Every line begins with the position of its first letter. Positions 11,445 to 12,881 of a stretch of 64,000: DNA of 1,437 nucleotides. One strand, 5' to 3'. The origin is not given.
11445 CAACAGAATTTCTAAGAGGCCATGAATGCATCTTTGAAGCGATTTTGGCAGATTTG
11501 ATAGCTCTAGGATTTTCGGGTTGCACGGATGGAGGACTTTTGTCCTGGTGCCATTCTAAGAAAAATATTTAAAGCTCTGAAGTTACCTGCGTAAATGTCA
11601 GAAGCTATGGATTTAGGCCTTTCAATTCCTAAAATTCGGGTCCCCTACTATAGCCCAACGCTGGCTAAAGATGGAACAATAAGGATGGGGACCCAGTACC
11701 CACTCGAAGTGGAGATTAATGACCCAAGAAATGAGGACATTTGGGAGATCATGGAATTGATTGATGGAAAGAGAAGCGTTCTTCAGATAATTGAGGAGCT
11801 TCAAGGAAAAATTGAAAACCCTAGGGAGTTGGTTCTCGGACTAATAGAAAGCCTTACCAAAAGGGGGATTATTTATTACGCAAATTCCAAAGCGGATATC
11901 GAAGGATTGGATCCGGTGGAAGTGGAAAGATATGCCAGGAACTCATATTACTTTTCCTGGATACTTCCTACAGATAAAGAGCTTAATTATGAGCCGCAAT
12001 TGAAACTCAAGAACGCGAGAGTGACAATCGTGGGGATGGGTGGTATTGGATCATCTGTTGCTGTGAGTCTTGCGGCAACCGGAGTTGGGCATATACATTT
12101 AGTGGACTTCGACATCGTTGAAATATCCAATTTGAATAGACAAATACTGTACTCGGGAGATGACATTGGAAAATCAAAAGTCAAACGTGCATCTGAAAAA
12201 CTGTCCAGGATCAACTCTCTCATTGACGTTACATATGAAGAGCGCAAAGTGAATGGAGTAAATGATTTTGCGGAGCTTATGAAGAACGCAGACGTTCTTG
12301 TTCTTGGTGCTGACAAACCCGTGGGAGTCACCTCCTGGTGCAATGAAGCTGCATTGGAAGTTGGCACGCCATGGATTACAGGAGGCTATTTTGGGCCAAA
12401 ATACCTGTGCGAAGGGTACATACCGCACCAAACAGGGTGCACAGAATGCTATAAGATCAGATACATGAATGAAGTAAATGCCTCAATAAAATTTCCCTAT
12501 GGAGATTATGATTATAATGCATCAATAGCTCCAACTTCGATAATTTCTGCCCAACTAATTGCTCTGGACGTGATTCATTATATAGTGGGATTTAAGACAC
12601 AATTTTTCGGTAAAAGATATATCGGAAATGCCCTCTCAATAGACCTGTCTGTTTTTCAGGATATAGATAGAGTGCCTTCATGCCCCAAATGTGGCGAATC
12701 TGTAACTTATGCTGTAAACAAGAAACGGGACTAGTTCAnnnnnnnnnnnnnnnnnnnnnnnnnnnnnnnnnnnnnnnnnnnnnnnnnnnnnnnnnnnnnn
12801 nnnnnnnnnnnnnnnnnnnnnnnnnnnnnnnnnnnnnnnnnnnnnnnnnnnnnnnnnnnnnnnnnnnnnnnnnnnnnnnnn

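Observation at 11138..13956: Candidate archaeal peptide-modification cassette: RRE-fused ThiF/E1-like adenylyltransferase plus RRE-fused membrane HExxH metalloprotease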

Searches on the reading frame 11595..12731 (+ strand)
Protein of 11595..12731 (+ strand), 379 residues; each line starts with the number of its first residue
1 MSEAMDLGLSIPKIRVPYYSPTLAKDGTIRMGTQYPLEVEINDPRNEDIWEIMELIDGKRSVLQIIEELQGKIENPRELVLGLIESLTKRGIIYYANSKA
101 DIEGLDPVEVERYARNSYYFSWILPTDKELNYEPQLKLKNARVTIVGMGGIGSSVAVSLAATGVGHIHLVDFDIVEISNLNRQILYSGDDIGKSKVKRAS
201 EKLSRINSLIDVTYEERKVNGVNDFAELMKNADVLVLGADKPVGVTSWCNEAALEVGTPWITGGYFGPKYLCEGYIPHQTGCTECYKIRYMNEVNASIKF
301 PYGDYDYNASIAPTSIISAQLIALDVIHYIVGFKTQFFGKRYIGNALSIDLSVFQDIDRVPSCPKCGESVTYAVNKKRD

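Call 3: search_protein_families(library=pfam, proteins=[window:11595-12731:+], max_evalue=1)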
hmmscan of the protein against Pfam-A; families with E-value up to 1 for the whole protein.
window:11595-12731:+ (379 aa): 11 families
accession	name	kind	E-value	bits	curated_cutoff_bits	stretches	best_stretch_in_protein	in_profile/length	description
PF00899.27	ThiF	-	9.4e-47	159.6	28.1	1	132-364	12-237/238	ThiF family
PF02826.25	2-Hacid_dh_C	-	4.3e-05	23.4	25.1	1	131-167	27-62/178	D-isomer specific 2-hydroxyacid dehydrogenase, NAD binding domain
PF01266.30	DAO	-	0.0011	19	27.9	1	142-190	1-52/353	FAD dependent oxidoreductase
PF03721.20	UDPG_MGDP_dh_N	-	0.0013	18.8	27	1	142-186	2-45/187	UDP-glucose/GDP-mannose dehydrogenase family, NAD binding domain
PF01488.26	Shikimate_DH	-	0.0017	18.9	24.3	1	137-232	9-102/138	Shikimate / quinate 5-dehydrogenase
PF00056.29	Ldh_1_N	-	0.0053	17.2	27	1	142-173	2-35/141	lactate/malate dehydrogenase, NAD binding domain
PF05402.18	PqqD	-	0.028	15.2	23.4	1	50-93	20-67/67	Coenzyme PQQ synthesis protein D (PqqD)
PF02737.24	3HCDH_N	-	0.069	13.5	22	1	143-208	2-65/180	3-hydroxyacyl-CoA dehydrogenase, NAD binding domain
PF02558.23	ApbA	-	0.089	12.8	22.2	1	143-174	1-31/150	Ketopantoate reductase PanE/ApbA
PF13241.12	NAD_binding_7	-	0.1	13.6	22.1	1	136-242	3-95/104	Putative NAD(P)-binding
PF21100.3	MCM_C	-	0.39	11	27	1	51-97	9-57/64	MCM protein C-terminal winged helix-turn-helix domain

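Call 4: search_protein_families(library=ncbifam, proteins=[window:11595-12731:+], max_evalue=1)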
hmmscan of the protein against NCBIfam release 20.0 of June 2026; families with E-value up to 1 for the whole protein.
window:11595-12731:+ (379 aa): 51 families (the best 25 are shown)
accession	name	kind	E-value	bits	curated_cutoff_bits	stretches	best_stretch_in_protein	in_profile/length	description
TIGR02356.1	adenyl_thiF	equivalog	5e-34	117.5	275.25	1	129-286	10-165/203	thiazole biosynthesis adenylyltransferase ThiF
NF006444.0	PRK08762.1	equivalog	3.6e-33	114.7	449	1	129-371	136-372/387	molybdopterin-synthase adenylyltransferase MoeB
NF004281.0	PRK05690.1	subfamily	4e-33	114.7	266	1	106-354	6-237/250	molybdopterin-synthase adenylyltransferase MoeB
NF005902.0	PRK07878.1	equivalog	2.7e-30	105.5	647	1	108-372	18-269/392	adenylyltransferase/sulfurtransferase MoeZ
NF006395.0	PRK08644.1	equivalog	5.5e-30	104.6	159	1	133-242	23-130/215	sulfur carrier protein ThiS adenylyltransferase ThiF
NF004111.0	PRK05600.1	equivalog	1.1e-27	97.2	437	1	132-261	33-160/371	ThiF family adenylyltransferase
TIGR02355.1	moeB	equivalog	5.3e-27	94.8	376.55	1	128-353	12-228/240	molybdopterin-synthase adenylyltransferase MoeB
NF047750.1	SAMPActivE1UbaA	equivalog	1.7e-25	89.9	450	1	128-374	20-256/270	SAMP-activating enzyme E1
NF005646.0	PRK07411.1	equivalog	1.8e-25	89.9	633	1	110-266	11-162/390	molybdopterin-synthase adenylyltransferase MoeB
TIGR02354.1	thiF_fam2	equivalog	2.5e-25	89.5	152.2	1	137-243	18-122/200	thiamine biosynthesis protein ThiF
NF009123.0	PRK12475.1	subfamily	2.5e-24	86.2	510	1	129-286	13-170/338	MoeB/ThiF family adenylyltransferase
NF006204.0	PRK08328.1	equivalog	1.6e-22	80.3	339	1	131-241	18-128/231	hypothetical protein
NF006077.0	PRK08223.1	equivalog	1.8e-17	63.2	266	1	133-241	21-128/296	hypothetical protein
NF011696.0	PRK15116.1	equivalog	5.8e-15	55.7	304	1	138-239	28-128/268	tRNA cyclic N6-threonylcarbamoyladenosine(37) synthase TcdA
NF011425.0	PRK14852.1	equivalog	7.9e-15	53.8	1337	1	130-267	322-459/989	hypothetical protein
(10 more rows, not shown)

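Call 5: find_homologous_proteins(query=window:11595-12731:+)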
Query window:11595-12731:+ (379 aa): 264 proteins with E <= 0.001 among 5082 candidates; the best 120 are listed.
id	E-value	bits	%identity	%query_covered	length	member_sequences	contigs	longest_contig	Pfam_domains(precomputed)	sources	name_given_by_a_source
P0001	4.0e-253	857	100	100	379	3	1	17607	PF00899.28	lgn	-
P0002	3.1e-165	568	63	100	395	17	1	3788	PF00899.28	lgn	-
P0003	1.3e-46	178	35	84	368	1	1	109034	PF00899.28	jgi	jgi:molybdopterin/thiamine biosynthesis adenylyltransferase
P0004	4.5e-45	173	33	85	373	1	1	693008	PF00899.28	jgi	jgi:molybdopterin/thiamine biosynthesis adenylyltransferase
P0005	4.8e-45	172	32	85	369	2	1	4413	PF00899.28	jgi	jgi:molybdopterin/thiamine biosynthesis adenylyltransferase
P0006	5.5e-45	172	34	73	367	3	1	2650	PF00899.28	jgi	jgi:molybdopterin-synthase adenylyltransferase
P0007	3.2e-44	170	38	73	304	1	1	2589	PF00899.28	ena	-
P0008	7.8e-42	162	35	94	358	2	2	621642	PF00899.28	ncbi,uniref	ncbi:HesA/MoeB/ThiF family protein [Streptomyces sp. NPDC059445]|uniref:HesA/MoeB/ThiF family protei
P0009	1.0e-40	158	31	96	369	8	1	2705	PF00899.28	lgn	-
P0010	1.0e-34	138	33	87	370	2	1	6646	PF00899.28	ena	-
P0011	3.8e-34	137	35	64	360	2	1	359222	PF00899.28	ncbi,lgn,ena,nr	ncbi:MAG: ThiF family adenylyltransferase [Alphaproteobacteria bacterium]|nr:ThiF family adenylyltra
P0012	6.3e-32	129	29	84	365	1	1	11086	PF00899.28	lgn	-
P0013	9.8e-32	129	36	55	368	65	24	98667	PF00899.28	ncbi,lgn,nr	ncbi:ThiF family adenylyltransferase [Salmonella enterica]|nr:ThiF family adenylyltransferase [Salmo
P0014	1.1e-30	125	36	68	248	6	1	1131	PF00899.28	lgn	-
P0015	4.2e-29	120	37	68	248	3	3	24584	PF00899.28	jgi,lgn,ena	-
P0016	5.1e-28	116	35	70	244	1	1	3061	PF00899.28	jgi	-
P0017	2.5e-27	114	39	52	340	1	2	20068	PF00899.28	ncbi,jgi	ncbi:MAG: HesA/MoeB/ThiF family protein [Candidatus Hodarchaeales archaeon]|jgi:adenylyltransferase/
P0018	6.4e-27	113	35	70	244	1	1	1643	PF00899.28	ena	-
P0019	1.2e-26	112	32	72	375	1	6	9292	PF00899.28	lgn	-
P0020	4.3e-26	110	32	69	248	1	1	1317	PF00899.28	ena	-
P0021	5.3e-26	110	34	69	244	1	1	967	PF00899.28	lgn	-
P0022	5.4e-26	110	34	69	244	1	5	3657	PF00899.28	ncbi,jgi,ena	-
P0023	5.6e-26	110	35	69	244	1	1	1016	PF00899.28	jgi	-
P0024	7.9e-26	109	38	51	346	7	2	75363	PF00899.28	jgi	jgi:adenylyltransferase/sulfurtransferase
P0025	8.6e-26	109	39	51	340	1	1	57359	PF00899.28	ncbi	-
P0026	1.3e-25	109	35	69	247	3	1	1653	PF00899.28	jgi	-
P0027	2.4e-25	108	40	45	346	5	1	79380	PF00899.28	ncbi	-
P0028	3.7e-25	107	26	86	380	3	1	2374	PF00899.28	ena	-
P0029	4.4e-25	107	35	64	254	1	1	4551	PF00899.28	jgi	jgi:molybdopterin-synthase adenylyltransferase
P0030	5.7e-25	106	36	56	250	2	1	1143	PF00899.28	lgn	-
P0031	1.2e-24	105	35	70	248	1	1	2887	PF00899.28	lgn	-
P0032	1.3e-24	105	37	51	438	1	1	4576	PF02597.27,PF00899.28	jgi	-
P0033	1.3e-24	105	37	51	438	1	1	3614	PF02597.27,PF00899.28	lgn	-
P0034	3.8e-24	104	36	71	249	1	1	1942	PF00899.28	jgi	jgi:molybdopterin-synthase adenylyltransferase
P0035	4.0e-24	104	32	68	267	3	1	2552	PF00899.28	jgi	jgi:molybdopterin/thiamine biosynthesis adenylyltransferase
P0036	1.8e-23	101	25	89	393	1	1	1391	PF00899.28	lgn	-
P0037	4.1e-23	100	34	71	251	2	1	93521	PF00899.28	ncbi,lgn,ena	-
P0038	2.6e-22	98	33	61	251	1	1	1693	PF00899.28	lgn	-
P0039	4.6e-22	97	28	75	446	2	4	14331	PF02597.27,PF00899.28,PF03435.25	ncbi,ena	-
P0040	6.0e-22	96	32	69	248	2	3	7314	PF00899.28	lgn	-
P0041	6.4e-22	96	30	69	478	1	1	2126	PF02597.27,PF00899.28,PF00581.26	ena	-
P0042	9.9e-22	96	35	46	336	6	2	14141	PF00899.28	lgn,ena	-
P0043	1.6e-21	95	29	69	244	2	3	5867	PF00899.28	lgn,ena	-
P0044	1.7e-21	95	33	71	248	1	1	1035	PF00899.28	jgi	jgi:molybdopterin-synthase adenylyltransferase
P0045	5.7e-21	93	43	42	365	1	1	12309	PF00899.28,PF00581.26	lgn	-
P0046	6.3e-21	93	32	68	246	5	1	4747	PF00899.28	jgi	jgi:molybdopterin/thiamine biosynthesis adenylyltransferase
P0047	7.3e-21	93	35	66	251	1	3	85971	PF00899.28,PF03435.25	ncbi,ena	ncbi:MAG: HesA/MoeB/ThiF family protein [Candidatus Heimdallarchaeaceae archaeon]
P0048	1.1e-20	92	32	69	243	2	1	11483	PF00899.28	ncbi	-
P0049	1.3e-20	92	37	47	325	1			PF00899.28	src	-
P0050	1.4e-20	92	31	72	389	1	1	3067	PF00899.28,PF00581.26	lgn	-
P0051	1.7e-20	92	34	70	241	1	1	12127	PF00899.28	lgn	-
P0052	2.5e-20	91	32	68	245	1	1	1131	PF00899.28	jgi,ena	-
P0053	2.6e-20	91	31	69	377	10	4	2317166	PF00899.28,PF00581.26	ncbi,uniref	ncbi:molybdopterin-synthase adenylyltransferase MoeB [Aliarcobacter lanthieri]|uniref:molybdopterin-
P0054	3.3e-20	91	30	69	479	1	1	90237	PF02597.27,PF00899.28,PF00581.26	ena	-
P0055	4.9e-20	90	30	68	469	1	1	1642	PF00899.28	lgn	-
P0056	5.0e-20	90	31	70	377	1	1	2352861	PF00899.28,PF00581.26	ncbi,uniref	ncbi:molybdopterin-synthase adenylyltransferase MoeB [Aliarcobacter vitoriensis]|uniref:molybdopteri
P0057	6.2e-20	90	30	69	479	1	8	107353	PF02597.27,PF00899.28,PF00581.26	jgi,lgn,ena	jgi:adenylyltransferase/sulfurtransferase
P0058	6.3e-20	90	37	47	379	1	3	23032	PF00899.28,PF00581.26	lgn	-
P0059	7.4e-20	90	34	47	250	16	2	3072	PF00899.28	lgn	-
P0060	8.0e-20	89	41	41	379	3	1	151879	PF00899.28,PF00581.26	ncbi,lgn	-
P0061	8.5e-20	89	30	69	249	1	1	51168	PF00899.28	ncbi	-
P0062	9.5e-20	89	37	47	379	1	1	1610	PF00899.28,PF00581.26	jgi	jgi:sulfur-carrier protein adenylyltransferase/sulfurtransferase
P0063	9.7e-20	89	32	68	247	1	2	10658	PF00899.28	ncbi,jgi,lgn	jgi:adenylyltransferase/sulfurtransferase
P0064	1.5e-19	89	30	70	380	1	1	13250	PF00899.28,PF00581.26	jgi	-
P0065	1.6e-19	88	37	47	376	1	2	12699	PF00899.28,PF00581.26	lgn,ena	-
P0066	1.6e-19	88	37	47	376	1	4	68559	PF00899.28,PF00581.26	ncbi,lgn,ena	-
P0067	1.7e-19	88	40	43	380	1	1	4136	PF00899.28,PF00581.26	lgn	-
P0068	1.7e-19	88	31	70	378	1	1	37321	PF00899.28,PF00581.26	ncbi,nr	ncbi:molybdenum cofactor biosynthesis protein MoeB [Arcobacter sp. FW59]|nr:molybdenum cofactor bios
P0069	2.0e-19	88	28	68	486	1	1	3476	PF02597.27,PF00899.28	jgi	jgi:molybdopterin/thiamine biosynthesis adenylyltransferase/molybdopterin converting factor small su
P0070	2.0e-19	88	28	68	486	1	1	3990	PF02597.27,PF00899.28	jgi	jgi:molybdopterin/thiamine biosynthesis adenylyltransferase/molybdopterin converting factor small su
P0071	2.0e-19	88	36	47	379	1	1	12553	PF00899.28,PF00581.26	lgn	-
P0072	2.5e-19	88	29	69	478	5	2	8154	PF02597.27,PF00899.28,PF00581.26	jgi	jgi:adenylyltransferase/sulfurtransferase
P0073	2.9e-19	88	28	68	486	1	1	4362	PF02597.27,PF00899.28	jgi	jgi:molybdopterin/thiamine biosynthesis adenylyltransferase/molybdopterin converting factor small su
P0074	3.9e-19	87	32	61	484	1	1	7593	PF00899.28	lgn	-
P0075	7.7e-19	86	30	63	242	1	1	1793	PF00899.28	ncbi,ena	-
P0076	1.2e-18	86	35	48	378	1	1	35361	PF00899.28,PF00581.26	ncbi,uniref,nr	ncbi:molybdenum cofactor biosynthesis protein MoeB [Aliarcobacter vitoriensis]|uniref:Molybdopterin-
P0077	1.2e-18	86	35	48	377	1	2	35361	PF00899.28,PF00581.26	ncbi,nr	ncbi:molybdopterin-synthase adenylyltransferase MoeB [Aliarcobacter vitoriensis]|nr:molybdopterin-sy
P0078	1.5e-18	85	29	70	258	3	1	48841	PF00899.28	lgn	-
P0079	2.3e-18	85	35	41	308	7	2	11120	PF00899.28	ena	-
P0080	2.6e-18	84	31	61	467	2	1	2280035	PF00899.28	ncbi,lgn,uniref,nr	ncbi:HesA/MoeB/ThiF family protein [Thermosediminibacter oceani]|uniref:UBA/THIF-type NAD/FAD bindin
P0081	4.0e-18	84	53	19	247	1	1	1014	PF00899.28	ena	-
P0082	4.7e-18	84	53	19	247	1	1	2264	PF00899.28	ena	-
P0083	4.7e-18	84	53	19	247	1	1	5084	PF00899.28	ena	-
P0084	4.8e-18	84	53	19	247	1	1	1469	PF00899.28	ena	-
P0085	4.9e-18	84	31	69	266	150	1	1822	PF00899.28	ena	-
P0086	5.3e-18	83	53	19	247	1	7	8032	PF00899.28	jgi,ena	-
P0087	5.3e-18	83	31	62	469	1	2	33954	PF00899.28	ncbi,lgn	-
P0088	5.6e-18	83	53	19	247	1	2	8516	PF00899.28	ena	-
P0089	6.1e-18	83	49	22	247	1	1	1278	PF00899.28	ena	-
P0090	6.9e-18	83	53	19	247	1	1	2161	PF00899.28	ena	-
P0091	7.1e-18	83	48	22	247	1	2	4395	PF00899.28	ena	-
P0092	7.2e-18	83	48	22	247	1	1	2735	PF00899.28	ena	-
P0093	7.4e-18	83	48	22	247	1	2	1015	PF00899.28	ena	-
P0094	7.6e-18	83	53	19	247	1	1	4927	PF00899.28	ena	-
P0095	8.0e-18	83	51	19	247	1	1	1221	PF00899.28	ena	-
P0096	8.5e-18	83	48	22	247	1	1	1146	PF00899.28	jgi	jgi:molybdopterin/thiamine biosynthesis adenylyltransferase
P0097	8.5e-18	83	53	19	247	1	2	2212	PF00899.28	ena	-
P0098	8.9e-18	83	35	41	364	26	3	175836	PF00899.28,PF00581.26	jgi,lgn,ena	-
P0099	8.9e-18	83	53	19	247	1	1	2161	PF00899.28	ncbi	-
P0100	9.0e-18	83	47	22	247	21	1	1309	PF00899.28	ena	-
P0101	9.1e-18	83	53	19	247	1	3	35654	PF00899.28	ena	-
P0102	9.2e-18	83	49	22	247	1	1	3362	PF00899.28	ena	-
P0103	9.9e-18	83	48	22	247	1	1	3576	PF00899.28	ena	-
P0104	1.0e-17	83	53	19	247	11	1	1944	PF00899.28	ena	-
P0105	1.0e-17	83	53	19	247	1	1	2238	PF00899.28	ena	-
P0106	1.0e-17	83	53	19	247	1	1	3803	PF00899.28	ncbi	-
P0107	1.0e-17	83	49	22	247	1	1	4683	PF00899.28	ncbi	-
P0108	1.1e-17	82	53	19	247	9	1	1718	PF00899.28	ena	-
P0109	1.2e-17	82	48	22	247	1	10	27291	PF00899.28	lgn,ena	-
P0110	1.3e-17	82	48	22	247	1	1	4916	PF00899.28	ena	-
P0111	1.3e-17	82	30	73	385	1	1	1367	PF00899.28,PF00581.26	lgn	-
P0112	1.5e-17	82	30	64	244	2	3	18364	PF00899.28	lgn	-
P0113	1.5e-17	82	53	19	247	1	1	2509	PF00899.28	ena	-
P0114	1.6e-17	82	48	22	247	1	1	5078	PF00899.28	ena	-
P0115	1.9e-17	82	48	22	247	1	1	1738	PF00899.28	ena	-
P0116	1.9e-17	82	53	19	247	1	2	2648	PF00899.28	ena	-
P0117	1.9e-17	82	27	70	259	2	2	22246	PF00899.28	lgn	-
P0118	2.2e-17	81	48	22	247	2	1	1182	PF00899.28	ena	-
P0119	2.3e-17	81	47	22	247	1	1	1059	PF00899.28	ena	-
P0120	2.5e-17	81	36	51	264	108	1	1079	PF00899.28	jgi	jgi:adenylyltransferase/sulfurtransferase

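Call 8: find_encoding_contigs(protein=P0003, flank=8000, max_places=3)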
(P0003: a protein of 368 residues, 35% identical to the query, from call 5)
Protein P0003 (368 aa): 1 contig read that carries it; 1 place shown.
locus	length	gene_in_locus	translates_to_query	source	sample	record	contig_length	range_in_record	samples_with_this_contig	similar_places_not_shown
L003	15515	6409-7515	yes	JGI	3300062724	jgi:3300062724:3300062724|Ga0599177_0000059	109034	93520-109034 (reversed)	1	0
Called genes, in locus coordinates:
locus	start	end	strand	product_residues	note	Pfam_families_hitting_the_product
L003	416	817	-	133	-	-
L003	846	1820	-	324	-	-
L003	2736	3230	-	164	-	PF01638:HxlR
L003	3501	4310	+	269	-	PF00561:Abhydrolase_1, PF12146:Hydrolase_4 (faint), PF12697:Abhydrolase_6, PF03096:Ndr (weak), PF00561:Abhydrolase_1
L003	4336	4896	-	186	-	PF03352:Adenine_glyco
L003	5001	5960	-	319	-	PF00248:Aldo_ket_red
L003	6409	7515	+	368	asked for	PF00899:ThiF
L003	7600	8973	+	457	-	PF05977:MFS_3, PF07690:MFS_1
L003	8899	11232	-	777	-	PF13191:AAA_16, PF07719:TPR_2 (faint), PF17874:TPR_MalT (faint), PF13424:TPR_12 (weak)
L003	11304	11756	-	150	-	PF25213:HVO_A0261_N (weak), PF01022:HTH_5, PF01047:MarR (weak), PF12802:MarR_2 (weak), PF12840:HTH_20, PF13412:HTH_24 (faint)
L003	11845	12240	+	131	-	PF08327:AHSA1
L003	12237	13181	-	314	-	PF00892:EamA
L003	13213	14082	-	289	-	PF00398:RrnaAD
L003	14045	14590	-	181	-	PF04919:DUF655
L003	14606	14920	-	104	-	PF03874:RNA_pol_Rpb4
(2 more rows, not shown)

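Call 9: find_encoding_contigs(protein=P0004, flank=8000, max_places=3)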
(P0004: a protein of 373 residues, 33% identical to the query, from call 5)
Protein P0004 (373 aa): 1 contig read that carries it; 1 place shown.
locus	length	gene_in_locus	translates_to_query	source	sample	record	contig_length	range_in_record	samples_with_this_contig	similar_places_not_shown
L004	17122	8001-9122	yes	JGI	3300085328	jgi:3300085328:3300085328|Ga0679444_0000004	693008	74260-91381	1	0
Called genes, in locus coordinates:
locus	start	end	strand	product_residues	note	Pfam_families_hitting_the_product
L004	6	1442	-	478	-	PF04185:Phosphoesterase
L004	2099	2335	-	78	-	-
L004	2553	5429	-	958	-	PF24681:Kelch_KLHDC2_KLHL20_DRC7, PF00801:PKD, PF18911:PKD_4, PF18911:PKD_4, PF18911:PKD_4, PF00801:PKD, PF18911:PKD_4, PF00801:PKD, +5 more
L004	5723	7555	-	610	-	PF13415:Beta-prop_FBX42, PF13418:Beta-prop_TYW4 (faint), PF24981:Beta-prop_ATRN-LZTR1 (faint), PF24681:Kelch_KLHDC2_KLHL20_DRC7, PF00801:PKD (weak), PF18911:PKD_4, PF00801:PKD (weak), PF18911:PKD_4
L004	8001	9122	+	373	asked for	PF00899:ThiF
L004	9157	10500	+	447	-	PF05977:MFS_3, PF07690:MFS_1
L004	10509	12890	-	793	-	PF13191:AAA_16, PF17874:TPR_MalT (faint), PF13424:TPR_12 (weak)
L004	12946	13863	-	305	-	PF00892:EamA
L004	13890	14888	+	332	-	PF02729:OTCace_N, PF00185:OTCace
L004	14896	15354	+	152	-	PF01948:PyrI, PF02748:PyrI_C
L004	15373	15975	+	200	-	PF01169:GDT1, PF01925:TauE (faint), PF01169:GDT1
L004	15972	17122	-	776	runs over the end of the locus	-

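Call 10: search_solved_structures(query=window:11595-12731:+, max_evalue=0.001, show_alignments=0)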
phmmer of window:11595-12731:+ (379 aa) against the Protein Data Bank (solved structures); distinct sequences matched with E-value up to 0.001: 70 (the best 60 are shown).
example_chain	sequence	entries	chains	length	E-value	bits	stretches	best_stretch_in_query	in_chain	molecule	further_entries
3h5a_A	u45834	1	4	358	7.8e-36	127.2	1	111-369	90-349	MccB protein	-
3h5n_A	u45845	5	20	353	1.2e-35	126.7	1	111-368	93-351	MccB protein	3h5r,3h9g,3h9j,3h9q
6om4_A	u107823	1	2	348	2.6e-35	125.5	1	110-367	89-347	MccB protein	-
5ff5_A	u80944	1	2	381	6.4e-27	97.9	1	21-212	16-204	PaaA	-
1jw9_B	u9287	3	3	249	1.1e-19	74.1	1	131-368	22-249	MOLYBDOPTERIN BIOSYNTHESIS MOEB PROTEIN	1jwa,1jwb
1zud_1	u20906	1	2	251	4.2e-18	68.9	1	130-337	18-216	Adenylyltransferase thiF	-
1zfn_A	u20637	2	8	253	4.3e-18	68.9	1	130-337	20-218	Adenylyltransferase thiF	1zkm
5tr4_A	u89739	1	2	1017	2.3e-15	59.9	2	134-208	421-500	Ubiquitin-activating enzyme E1 1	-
3cmm_A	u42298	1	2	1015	5.8e-15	58.6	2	134-208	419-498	Ubiquitin-activating enzyme E1 1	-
6nya_A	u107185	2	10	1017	5.8e-15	58.6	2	134-208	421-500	Ubiquitin-activating enzyme E1 1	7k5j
5l6h_A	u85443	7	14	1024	5.9e-15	58.6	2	134-208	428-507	Ubiquitin-activating enzyme E1 1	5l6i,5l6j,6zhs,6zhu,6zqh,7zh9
4nnj_A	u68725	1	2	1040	6e-15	58.5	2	134-208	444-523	Ubiquitin-activating enzyme E1 1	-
5um6_A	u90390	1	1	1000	1.3e-14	57.4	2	134-280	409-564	Ubiquitin-activating enzyme E1 1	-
4ii2_A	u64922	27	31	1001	1.3e-14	57.4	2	134-280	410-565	Ubiquitin-activating enzyme E1 1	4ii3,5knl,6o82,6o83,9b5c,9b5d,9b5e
3dbr_B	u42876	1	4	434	1.7e-14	57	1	135-296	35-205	NEDD8-activating enzyme E1 catalytic subunit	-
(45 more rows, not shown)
